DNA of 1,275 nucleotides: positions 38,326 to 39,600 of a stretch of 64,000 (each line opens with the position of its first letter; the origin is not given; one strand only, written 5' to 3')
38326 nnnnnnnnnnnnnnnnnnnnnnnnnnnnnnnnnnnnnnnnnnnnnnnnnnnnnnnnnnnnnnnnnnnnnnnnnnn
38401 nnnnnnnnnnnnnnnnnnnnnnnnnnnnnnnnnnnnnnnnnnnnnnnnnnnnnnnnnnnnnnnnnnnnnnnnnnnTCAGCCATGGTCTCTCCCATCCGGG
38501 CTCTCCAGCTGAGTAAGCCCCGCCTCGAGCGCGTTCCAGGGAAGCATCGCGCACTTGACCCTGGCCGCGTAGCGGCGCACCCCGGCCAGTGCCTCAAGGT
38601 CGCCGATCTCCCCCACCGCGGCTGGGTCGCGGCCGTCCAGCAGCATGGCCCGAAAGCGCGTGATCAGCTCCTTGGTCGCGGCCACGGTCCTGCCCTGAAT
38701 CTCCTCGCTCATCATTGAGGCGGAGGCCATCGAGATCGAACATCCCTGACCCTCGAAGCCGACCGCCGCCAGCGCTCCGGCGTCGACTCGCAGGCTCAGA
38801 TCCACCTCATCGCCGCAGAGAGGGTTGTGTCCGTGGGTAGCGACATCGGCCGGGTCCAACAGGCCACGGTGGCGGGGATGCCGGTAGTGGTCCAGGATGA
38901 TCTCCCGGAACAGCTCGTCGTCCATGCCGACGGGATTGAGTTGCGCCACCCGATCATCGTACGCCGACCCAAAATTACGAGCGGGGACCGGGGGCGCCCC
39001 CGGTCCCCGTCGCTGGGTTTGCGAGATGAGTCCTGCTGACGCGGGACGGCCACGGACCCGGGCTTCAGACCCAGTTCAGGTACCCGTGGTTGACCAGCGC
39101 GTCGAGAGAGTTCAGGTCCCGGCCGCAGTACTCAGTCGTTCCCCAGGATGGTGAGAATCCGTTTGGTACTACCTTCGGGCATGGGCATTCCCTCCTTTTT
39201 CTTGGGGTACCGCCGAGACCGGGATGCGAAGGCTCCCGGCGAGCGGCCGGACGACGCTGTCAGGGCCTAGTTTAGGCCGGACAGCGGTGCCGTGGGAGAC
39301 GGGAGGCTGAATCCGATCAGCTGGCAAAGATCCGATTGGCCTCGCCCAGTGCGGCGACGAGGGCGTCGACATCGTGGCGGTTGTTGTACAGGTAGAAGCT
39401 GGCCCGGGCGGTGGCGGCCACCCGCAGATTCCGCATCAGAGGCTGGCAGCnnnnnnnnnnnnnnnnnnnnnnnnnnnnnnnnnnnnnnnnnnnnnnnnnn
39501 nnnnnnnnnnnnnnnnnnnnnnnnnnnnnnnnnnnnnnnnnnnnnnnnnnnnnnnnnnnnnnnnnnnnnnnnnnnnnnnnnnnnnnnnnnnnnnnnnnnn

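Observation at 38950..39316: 367-bp structured gap inside the suf operon between sufS and sufU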

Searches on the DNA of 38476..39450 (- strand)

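Call 4: search_rna_families(source=window, start=38800, end=39450, threshold=evalue, max_evalue=10)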
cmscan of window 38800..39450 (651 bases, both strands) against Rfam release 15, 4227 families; matches with E-value up to 10: 7.
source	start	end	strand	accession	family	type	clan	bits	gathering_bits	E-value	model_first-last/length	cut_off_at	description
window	38978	39011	-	RF03994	mir-7558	Gene; miRNA;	-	27.1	80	0.0055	1-51/51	no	mir-7558 microRNA precursor family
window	38978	39011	-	RF03192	mir-6794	Gene; miRNA;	-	22.6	74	0.1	1-62/62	no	mir-6794 microRNA precursor family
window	38979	39011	+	RF03753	mir-1986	Gene; miRNA;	-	18.7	50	1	1-60/60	no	mir-1986 microRNA precursor family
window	38977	39013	-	RF04159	MIR1437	Gene; miRNA;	-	17.4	168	2.5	1-192/192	no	MIR1437 microRNA precursor family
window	38922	39013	+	RF02233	sX14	Gene; sRNA;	-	15.9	80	2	1-92/92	no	Xanthomonas sRNA sX14/Xoo3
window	38961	39010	-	RF03536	Flavi_TBFV_xrRNA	Cis-reg;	-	15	46.5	3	1-89/89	no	Tick-borne Flavivirus exoribonuclease-resistant RNA element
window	39192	39246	-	RF01740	gyrA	Cis-reg;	-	13.7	45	3.3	1-88/88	no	gyrA RNA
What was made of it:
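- On Any described RNA family (Rfam 15, 4227 models, including 6S, SRP, tmRNA, RNase P, T-box, riboswitches, raiA): In 38800..39450 the best hits are microRNA models on the palindrome, at 27 bits against a gathering score of 80 (call 4).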

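Call 71: build_rna_model(alignment_id=A5)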
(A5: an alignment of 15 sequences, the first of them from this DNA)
Model R1 built from alignment A5 (15 sequences, 147 columns); structure: RNAalifold consensus.
model positions 143; base pairs 36; branch points 1; effective number of sequences 1.35; information 0.59 bits per position. Calibrated on 0.2 Mb of random sequence (short: E-values are rough).
structure used (alignment columns):
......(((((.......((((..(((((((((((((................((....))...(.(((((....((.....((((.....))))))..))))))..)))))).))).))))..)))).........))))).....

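Call 72: search_with_rna_model(model_id=R1, sources=[window, L003, L004, L005, L006, L007, L008, L010, L011, L012, L013, L014, L015, L016, L017, L018, L019, L020, L021, L022, L084, L085, L087, L088, L089, L090, L092, L096, L097, L100, L102, L103, L104, L106, L108, L110, L112], max_evalue=1, make_alignment=true)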
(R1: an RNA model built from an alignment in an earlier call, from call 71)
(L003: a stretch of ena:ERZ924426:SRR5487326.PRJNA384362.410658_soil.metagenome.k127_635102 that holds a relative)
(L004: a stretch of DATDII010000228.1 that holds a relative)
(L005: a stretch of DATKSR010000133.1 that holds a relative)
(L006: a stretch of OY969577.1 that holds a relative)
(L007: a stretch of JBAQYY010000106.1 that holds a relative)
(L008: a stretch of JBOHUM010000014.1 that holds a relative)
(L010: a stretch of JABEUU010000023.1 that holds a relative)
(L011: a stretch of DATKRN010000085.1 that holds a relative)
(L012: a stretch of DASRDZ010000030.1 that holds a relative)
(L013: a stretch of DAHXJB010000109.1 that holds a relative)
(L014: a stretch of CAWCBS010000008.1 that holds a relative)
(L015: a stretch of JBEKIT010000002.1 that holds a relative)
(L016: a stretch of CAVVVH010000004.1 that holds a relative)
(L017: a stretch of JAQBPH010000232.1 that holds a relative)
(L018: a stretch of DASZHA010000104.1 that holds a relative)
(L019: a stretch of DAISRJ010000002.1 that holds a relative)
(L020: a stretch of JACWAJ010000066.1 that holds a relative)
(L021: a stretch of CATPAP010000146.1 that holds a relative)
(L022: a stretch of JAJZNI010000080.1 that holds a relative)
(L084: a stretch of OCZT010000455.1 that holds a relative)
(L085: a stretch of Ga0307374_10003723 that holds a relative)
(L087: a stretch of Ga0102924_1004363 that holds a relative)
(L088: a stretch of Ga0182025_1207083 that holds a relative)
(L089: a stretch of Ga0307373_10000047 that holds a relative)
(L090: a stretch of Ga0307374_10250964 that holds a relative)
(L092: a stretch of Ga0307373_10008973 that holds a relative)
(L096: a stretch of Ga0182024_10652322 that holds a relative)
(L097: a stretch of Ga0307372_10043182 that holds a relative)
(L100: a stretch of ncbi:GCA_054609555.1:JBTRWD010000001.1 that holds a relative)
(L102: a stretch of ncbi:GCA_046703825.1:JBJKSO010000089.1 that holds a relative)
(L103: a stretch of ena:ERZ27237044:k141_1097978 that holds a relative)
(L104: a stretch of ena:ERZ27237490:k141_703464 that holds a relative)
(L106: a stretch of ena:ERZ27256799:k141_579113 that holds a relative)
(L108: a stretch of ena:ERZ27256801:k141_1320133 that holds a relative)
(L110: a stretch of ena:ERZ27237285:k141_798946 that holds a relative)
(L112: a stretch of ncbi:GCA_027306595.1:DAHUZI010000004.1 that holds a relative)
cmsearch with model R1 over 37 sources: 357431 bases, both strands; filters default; matches with E-value up to 1: 29.
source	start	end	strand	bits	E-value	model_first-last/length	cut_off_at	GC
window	39010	39152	-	166.3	1.5e-42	1-143/143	no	0.64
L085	12812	12954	-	165.3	2.8e-42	1-143/143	no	0.64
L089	909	1051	+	164.8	3.8e-42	1-143/143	no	0.67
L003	5774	5916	+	163.9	6.5e-42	1-143/143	no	0.65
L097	4316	4458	-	163.9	6.8e-42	1-143/143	no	0.64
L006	7840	7983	+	163.9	6.8e-42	1-143/143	no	0.62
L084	2056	2198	+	163.7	7.4e-42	1-143/143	no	0.64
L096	1083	1225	-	162.9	1.2e-41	1-143/143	no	0.65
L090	930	1072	+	161.7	2.7e-41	1-143/143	no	0.64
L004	6418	6560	+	160.5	5.7e-41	1-143/143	no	0.69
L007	7834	7976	+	157.4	4e-40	1-143/143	no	0.64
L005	2692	2834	+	157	5.1e-40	1-143/143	no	0.61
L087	9538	9680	+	155.8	1.1e-39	1-143/143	no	0.62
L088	1822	1963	+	143.8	2e-36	1-143/143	no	0.62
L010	6384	6524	+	131.2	5.3e-33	1-143/143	no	0.64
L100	2802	2943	+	128.8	2.4e-32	1-143/143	no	0.67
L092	3173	3314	+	124.7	3e-31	1-143/143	no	0.65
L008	8244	8385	-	110.2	2.8e-27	1-143/143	no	0.72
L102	2802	2943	+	83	6.7e-20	1-143/143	no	0.65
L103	2799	2939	+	74.3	1.6e-17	1-143/143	no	0.74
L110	76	215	+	72.3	5.4e-17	1-143/143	no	0.73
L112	2773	2916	+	31.8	5.7e-06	1-143/143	no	0.72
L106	2713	2858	+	29.8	2.1e-05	1-143/143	no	0.71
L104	2815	2939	+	26.4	0.00017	1-143/143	no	0.65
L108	2813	2937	+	16.8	0.068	1-143/143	no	0.67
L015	5430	5534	+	14.7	0.25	1-143/143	no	0.68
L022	5427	5504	+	13.8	0.46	1-143/143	no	0.76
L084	8967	9004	-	13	0.76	64-103/143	no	0.82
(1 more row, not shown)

Alignment A6: 29 matches aligned to the model, 183 columns, each read 5' to 3' on its own strand. Consensus structure (alignment columns), stored with it:
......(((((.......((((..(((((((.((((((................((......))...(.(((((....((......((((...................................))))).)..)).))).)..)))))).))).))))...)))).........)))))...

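Call 73: search_with_rna_model(model_id=R1, sources=[window, L003, L004, L005, L006, L007, L008, L010, L084, L085, L087, L089, L090, L092, L096, L097, L100, L102, L103, L104, L106, L108, L110, L112], max_evalue=0.1, make_alignment=true)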
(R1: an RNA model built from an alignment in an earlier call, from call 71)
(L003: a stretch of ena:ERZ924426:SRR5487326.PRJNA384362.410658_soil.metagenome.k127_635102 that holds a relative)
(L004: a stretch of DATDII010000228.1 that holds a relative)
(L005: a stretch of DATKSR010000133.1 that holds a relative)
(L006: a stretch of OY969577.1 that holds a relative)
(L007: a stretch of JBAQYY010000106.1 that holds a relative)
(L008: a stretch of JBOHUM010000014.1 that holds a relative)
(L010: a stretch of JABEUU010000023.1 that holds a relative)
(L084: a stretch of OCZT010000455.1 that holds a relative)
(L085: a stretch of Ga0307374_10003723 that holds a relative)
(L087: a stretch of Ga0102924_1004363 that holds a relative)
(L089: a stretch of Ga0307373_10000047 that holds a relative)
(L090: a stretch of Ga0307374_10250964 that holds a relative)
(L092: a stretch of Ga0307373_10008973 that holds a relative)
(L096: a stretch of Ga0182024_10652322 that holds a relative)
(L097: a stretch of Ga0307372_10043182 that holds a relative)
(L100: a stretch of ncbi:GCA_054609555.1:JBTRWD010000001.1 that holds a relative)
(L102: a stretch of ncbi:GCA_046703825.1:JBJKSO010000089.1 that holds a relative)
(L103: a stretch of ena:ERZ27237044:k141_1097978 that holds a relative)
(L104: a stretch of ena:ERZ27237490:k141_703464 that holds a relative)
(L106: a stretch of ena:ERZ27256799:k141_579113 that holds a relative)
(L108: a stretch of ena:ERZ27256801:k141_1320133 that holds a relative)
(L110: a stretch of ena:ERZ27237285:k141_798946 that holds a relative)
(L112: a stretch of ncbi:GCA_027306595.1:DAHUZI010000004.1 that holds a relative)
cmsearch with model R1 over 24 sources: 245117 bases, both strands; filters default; matches with E-value up to 0.1: 24.
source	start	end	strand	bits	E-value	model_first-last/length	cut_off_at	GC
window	39010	39152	-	166.3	1e-42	1-143/143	no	0.64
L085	12812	12954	-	165.3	1.9e-42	1-143/143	no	0.64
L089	909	1051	+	164.8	2.6e-42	1-143/143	no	0.67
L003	5774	5916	+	163.9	4.5e-42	1-143/143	no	0.65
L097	4316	4458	-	163.9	4.6e-42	1-143/143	no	0.64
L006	7840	7983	+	163.9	4.7e-42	1-143/143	no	0.62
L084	2056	2198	+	163.7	5.1e-42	1-143/143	no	0.64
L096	1083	1225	-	162.9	8.5e-42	1-143/143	no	0.65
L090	930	1072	+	161.7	1.9e-41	1-143/143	no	0.64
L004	6418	6560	+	160.5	3.9e-41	1-143/143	no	0.69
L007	7834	7976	+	157.4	2.7e-40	1-143/143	no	0.64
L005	2692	2834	+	157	3.5e-40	1-143/143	no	0.61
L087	9538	9680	+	155.8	7.5e-40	1-143/143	no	0.62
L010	6384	6524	+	131.2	3.7e-33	1-143/143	no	0.64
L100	2802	2943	+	128.8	1.6e-32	1-143/143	no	0.67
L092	3173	3314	+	124.7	2.1e-31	1-143/143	no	0.65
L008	8244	8385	-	110.2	1.9e-27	1-143/143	no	0.72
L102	2802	2943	+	83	4.6e-20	1-143/143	no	0.65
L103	2799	2939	+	74.3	1.1e-17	1-143/143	no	0.74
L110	76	215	+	72.3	3.7e-17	1-143/143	no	0.73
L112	2773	2916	+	31.8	3.9e-06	1-143/143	no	0.72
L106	2713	2858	+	29.8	1.4e-05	1-143/143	no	0.71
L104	2815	2939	+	26.4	0.00011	1-143/143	no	0.65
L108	2813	2937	+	16.8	0.047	1-143/143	no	0.67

Alignment A7: 24 matches aligned to the model, 176 columns, each read 5' to 3' on its own strand. Consensus structure (alignment columns), stored with it:
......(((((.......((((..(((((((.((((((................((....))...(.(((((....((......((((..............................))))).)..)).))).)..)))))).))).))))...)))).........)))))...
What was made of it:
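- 39010..39152 (-): 3' structured domain (helices P3 and inner hairpins). Its outer helix starts in the last four codons and includes the stop codon. Covariance model R1 scores 166 bits here (call 73).
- Checked: A covariance model also finds them, from 83 bits (E 5e-20) down to 16.8 bits (E 0.05) for the most divergent copy (call 73).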

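Call 77: search_rna_families(sources=[L102, L103, L104, L106, L112], threshold=evalue, max_evalue=1)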
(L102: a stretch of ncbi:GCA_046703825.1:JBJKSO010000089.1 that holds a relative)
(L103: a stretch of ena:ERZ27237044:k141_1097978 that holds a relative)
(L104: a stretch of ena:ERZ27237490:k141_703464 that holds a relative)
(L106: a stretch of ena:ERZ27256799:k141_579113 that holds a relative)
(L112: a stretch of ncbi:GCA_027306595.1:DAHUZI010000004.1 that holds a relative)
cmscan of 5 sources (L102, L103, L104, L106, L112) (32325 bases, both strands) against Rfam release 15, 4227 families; matches with E-value up to 1: 0.
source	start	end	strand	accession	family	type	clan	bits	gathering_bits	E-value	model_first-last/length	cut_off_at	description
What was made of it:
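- On Any described RNA family (Rfam 15, 4227 models, including 6S, SRP, tmRNA, RNase P, T-box, riboswitches, raiA): There are no hits at E <= 1 in five divergent loci (call 77).
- No Rfam match, even a weak one, to 6S, SRP, tmRNA or RNase P (calls 4, 77).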

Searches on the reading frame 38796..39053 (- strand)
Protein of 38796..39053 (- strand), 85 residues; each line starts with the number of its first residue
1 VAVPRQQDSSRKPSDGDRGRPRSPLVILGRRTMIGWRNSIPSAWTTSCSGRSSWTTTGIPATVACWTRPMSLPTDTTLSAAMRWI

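Call 50: search_protein_families(library=pfam, proteins=[window:38796-39053:-], max_evalue=0.1)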
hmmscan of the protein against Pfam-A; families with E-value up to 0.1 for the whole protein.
window:38796-39053:- (85 aa): 0 families

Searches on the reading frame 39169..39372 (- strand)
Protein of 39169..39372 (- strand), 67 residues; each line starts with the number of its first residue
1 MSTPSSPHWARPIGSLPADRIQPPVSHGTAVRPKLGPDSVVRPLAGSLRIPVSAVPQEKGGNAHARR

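Call 6: search_protein_families(library=pfam, proteins=[window:39169-39372:-])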
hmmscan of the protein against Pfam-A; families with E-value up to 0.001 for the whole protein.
window:39169-39372:- (67 aa): 0 families
